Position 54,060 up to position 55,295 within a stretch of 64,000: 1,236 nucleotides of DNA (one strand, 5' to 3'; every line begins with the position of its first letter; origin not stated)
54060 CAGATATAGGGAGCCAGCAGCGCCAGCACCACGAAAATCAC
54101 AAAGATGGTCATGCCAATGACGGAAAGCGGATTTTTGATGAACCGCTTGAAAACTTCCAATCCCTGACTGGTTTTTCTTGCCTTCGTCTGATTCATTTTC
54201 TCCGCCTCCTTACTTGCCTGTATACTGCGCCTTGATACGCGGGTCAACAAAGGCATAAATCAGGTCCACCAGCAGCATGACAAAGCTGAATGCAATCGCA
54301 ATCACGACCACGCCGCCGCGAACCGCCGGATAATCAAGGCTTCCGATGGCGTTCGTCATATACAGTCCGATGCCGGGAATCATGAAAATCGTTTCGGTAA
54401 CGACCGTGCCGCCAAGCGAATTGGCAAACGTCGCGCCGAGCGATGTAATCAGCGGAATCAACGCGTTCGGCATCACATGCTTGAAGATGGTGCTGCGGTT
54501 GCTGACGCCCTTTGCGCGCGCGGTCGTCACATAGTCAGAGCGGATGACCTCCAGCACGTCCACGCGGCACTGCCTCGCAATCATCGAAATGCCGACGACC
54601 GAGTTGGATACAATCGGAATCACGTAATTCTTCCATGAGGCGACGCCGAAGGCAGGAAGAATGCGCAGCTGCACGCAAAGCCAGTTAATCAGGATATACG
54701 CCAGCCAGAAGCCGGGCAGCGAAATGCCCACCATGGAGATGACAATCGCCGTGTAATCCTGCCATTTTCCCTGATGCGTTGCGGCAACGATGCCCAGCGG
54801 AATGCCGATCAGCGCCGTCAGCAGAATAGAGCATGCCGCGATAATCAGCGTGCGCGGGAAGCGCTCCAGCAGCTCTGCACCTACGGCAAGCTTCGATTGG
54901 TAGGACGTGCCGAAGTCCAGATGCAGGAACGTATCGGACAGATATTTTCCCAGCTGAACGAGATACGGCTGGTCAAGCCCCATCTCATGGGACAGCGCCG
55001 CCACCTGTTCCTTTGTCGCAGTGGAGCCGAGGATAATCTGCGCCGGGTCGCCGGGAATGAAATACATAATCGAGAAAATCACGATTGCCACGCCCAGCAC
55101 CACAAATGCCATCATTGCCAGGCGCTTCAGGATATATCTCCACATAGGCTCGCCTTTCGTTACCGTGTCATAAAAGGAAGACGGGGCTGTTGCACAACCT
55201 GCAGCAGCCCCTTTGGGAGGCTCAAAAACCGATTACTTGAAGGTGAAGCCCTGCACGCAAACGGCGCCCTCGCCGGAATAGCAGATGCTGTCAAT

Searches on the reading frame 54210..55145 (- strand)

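Call 57: search_protein_families(library=pfam, max_evalue=0.00001, proteins=[window:54210-55145:-])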
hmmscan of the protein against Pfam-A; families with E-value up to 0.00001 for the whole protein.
window:54210-55145:- (311 aa): 2 families
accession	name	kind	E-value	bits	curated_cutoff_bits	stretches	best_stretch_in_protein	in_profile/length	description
PF00528.27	BPD_transp_1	-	1.2e-40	139.7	26.4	1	114-305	1-183/184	Binding-protein-dependent transport system inner membrane component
PF19300.4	BPD_transp_1_N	-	3.5e-15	56.6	23.8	1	1-102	1-113/114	Binding-prot-dependent transport system membrane comp, N-term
